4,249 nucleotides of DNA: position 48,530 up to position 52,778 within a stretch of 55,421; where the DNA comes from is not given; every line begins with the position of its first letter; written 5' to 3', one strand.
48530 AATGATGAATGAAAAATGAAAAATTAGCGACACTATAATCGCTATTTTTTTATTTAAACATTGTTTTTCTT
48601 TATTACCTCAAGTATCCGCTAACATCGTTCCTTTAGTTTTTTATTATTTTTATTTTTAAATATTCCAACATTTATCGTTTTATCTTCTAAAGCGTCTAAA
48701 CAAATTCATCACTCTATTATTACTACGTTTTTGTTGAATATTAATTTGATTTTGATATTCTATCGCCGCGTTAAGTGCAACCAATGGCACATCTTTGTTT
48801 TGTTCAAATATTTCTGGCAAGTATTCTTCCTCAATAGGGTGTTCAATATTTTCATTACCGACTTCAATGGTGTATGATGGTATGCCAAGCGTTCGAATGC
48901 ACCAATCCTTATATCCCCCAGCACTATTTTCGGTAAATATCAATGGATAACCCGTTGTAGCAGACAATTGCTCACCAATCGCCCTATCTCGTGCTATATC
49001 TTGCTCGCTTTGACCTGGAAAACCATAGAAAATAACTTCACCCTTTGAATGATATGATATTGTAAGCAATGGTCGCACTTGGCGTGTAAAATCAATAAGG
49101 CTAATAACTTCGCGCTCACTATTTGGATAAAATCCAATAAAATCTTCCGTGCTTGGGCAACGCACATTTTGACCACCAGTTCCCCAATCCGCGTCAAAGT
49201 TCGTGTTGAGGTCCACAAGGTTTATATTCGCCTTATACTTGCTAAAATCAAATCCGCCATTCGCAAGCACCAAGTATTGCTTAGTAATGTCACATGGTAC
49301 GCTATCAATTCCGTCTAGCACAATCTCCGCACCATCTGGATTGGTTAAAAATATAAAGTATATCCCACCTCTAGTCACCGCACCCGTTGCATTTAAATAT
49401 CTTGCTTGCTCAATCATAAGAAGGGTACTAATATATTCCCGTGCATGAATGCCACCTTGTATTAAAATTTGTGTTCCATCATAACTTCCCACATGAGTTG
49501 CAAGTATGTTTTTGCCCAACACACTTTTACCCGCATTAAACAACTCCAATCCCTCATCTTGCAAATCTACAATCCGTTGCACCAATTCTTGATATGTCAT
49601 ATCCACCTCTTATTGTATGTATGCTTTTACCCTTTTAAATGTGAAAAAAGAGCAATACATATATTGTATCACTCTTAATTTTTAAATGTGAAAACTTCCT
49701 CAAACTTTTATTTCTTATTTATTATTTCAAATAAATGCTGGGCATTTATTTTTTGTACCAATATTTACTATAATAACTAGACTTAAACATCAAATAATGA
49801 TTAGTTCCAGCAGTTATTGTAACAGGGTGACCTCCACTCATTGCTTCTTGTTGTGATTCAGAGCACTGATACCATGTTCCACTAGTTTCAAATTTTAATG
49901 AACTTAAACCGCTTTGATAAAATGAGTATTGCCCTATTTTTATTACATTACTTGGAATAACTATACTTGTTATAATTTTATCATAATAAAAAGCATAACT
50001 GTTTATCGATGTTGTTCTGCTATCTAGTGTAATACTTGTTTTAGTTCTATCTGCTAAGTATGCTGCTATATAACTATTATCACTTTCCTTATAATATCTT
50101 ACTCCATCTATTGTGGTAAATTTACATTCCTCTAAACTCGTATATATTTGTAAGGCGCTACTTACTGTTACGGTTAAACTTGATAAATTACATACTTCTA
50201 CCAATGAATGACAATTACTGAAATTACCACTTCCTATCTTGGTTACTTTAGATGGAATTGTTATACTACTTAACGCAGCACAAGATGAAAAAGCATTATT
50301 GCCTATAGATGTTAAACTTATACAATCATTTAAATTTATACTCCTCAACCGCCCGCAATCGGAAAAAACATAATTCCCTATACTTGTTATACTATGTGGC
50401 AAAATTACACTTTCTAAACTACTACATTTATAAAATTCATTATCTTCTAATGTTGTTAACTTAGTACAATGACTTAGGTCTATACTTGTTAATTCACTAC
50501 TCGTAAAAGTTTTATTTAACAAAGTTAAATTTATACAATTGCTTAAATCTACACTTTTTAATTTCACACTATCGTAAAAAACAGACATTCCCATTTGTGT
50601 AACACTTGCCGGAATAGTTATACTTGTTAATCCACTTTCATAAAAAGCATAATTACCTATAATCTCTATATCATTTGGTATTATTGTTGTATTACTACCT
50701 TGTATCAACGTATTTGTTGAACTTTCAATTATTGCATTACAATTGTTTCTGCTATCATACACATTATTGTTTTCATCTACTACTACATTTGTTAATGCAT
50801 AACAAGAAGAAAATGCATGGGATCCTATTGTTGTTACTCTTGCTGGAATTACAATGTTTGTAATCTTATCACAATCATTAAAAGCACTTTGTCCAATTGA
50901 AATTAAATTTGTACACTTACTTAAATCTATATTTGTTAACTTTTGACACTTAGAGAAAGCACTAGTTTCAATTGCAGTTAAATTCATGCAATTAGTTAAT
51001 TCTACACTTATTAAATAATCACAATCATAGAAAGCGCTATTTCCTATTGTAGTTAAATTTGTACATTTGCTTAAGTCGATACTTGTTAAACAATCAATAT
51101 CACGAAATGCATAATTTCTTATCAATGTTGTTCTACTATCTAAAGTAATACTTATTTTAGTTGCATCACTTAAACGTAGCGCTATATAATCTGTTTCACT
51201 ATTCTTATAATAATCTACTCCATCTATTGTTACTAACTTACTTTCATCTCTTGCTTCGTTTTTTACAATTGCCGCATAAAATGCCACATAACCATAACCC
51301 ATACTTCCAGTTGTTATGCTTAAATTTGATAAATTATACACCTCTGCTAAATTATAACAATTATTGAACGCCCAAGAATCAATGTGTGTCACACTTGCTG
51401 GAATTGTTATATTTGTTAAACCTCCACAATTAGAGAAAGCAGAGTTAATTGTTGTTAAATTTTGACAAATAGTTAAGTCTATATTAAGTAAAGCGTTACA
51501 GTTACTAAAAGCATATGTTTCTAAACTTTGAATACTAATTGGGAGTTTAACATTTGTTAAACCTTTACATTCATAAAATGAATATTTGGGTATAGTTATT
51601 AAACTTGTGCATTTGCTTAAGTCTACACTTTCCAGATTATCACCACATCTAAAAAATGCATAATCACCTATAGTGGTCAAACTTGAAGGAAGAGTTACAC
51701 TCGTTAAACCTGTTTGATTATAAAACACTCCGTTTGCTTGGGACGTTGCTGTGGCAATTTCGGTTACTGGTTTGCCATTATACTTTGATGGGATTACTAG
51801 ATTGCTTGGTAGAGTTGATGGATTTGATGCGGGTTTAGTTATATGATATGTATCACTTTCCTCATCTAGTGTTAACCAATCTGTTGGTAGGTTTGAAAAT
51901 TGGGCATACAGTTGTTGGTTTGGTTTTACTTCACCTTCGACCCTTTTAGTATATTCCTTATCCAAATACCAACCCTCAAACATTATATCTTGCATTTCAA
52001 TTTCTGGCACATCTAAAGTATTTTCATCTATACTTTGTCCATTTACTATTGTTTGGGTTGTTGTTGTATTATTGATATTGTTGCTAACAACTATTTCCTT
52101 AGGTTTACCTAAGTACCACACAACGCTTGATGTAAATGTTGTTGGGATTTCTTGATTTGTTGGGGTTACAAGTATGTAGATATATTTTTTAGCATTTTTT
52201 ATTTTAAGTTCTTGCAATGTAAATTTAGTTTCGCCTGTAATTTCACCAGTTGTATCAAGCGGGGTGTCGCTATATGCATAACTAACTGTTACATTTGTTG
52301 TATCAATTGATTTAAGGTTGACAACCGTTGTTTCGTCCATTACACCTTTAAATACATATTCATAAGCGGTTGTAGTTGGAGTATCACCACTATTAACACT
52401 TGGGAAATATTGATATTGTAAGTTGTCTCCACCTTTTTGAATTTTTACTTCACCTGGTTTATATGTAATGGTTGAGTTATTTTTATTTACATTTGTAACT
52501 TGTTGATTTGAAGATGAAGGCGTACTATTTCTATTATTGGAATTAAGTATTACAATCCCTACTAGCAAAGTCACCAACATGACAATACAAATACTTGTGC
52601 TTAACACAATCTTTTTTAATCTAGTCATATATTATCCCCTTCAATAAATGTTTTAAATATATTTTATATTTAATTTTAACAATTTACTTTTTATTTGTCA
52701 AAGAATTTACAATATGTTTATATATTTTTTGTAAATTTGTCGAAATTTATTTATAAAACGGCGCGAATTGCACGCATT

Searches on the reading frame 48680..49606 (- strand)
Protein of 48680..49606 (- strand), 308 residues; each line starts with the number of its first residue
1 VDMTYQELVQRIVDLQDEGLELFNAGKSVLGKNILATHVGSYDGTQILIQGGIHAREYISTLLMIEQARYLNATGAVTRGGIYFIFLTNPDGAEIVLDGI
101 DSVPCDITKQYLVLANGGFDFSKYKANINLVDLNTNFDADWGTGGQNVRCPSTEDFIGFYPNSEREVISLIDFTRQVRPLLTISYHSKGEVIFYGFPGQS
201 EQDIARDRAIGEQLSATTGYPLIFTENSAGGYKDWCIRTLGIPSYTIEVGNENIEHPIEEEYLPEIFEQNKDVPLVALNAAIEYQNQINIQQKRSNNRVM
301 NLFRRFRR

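Call 14: search_protein_families(library=pfam, proteins=[window:48680-49606:-])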
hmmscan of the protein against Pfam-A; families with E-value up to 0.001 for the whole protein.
window:48680-49606:- (308 aa): 1 family
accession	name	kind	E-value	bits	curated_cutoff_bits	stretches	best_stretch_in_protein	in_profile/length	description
PF00246.29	Peptidase_M14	-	6.6e-25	88.7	21.6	1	12-270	8-283/286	Zinc carboxypeptidase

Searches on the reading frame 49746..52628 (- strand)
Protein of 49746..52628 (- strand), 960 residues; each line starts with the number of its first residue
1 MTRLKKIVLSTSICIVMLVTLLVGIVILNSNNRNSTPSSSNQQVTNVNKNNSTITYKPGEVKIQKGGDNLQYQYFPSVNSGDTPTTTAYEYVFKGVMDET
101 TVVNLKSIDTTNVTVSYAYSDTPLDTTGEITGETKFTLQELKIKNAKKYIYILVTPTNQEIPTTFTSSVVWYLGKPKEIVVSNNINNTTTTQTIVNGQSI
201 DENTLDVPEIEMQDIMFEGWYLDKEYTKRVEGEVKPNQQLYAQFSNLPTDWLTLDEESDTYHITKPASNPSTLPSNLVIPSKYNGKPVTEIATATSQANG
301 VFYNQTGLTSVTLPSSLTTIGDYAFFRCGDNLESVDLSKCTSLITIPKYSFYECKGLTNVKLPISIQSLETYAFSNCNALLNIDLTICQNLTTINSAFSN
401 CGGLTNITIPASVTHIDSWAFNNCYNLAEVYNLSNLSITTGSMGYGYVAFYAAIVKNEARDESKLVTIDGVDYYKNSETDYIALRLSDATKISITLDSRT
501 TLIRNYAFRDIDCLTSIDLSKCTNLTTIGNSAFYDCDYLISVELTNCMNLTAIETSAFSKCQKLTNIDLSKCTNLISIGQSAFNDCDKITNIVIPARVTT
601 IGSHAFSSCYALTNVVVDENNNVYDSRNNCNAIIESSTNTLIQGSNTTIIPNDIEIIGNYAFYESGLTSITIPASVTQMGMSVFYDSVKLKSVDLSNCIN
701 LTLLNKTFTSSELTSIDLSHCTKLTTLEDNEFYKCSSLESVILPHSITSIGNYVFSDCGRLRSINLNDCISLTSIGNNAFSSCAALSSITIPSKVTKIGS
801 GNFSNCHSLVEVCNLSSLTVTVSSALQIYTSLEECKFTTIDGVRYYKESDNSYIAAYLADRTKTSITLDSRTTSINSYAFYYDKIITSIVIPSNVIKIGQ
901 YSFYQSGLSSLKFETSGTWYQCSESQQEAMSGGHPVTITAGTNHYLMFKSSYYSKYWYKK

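Call 14: search_protein_families(library=pfam, proteins=[window:49746-52628:-])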
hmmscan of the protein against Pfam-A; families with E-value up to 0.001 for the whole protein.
window:49746-52628:- (960 aa): 4 families
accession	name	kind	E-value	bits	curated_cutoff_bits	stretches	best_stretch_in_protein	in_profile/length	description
PF13306.12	LRR_5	-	6.8e-100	330.3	27.7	5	299-427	5-126/127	BspA type Leucine rich repeat region (6 copies)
PF13855.12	LRR_8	-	1.3e-20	73.3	27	1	514-571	3-58/61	Leucine rich repeat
PF23952.1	LRR_EndoS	-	5.7e-06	27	27.9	0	513-578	46-111/116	Endo-beta-N-acetylglucosaminidase EndoS LRR domain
PF12799.13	LRR_4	-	0.00013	22.5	27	0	737-775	2-39/44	Leucine Rich repeats (2 copies)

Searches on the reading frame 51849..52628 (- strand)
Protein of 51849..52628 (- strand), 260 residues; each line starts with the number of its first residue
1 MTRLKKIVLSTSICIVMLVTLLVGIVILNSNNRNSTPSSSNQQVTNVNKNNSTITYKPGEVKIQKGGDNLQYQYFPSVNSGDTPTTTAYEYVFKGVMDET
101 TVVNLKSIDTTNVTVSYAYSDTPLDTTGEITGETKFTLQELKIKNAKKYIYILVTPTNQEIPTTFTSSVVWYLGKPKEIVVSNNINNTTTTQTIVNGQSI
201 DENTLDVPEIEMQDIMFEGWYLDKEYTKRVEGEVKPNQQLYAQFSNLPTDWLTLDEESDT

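Call 71: find_homologous_proteins(query=window:51849-52628:-, max_evalue=0.00001)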
Query window:51849-52628:- (260 aa): 2 proteins with E <= 0.00001 among 337 candidates.
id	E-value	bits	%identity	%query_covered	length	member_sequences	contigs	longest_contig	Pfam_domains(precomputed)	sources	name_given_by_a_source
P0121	8.8e-60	220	44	95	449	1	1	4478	PF13306.13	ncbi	-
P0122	1.4e-27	115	44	59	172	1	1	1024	-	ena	-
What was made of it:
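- Tried and rejected: A search with the LRR-3 N-terminal domain returned only 2 proteins (call 71).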

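Call 72: find_encoding_contigs(protein=P0121, flank=3000, max_places=4)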
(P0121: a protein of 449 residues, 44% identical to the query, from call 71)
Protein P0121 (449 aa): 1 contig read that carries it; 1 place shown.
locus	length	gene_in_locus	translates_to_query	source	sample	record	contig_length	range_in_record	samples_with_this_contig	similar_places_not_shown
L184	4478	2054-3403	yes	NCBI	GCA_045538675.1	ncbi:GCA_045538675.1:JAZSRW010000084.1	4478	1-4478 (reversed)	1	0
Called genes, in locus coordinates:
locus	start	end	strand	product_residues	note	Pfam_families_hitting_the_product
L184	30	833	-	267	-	PF03419:Peptidase_U4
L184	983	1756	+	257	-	PF04542:Sigma70_r2, PF04539:Sigma70_r3 (weak), PF04545:Sigma70_r4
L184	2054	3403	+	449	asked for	PF13306:LRR_5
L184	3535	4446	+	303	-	PF00246:Peptidase_M14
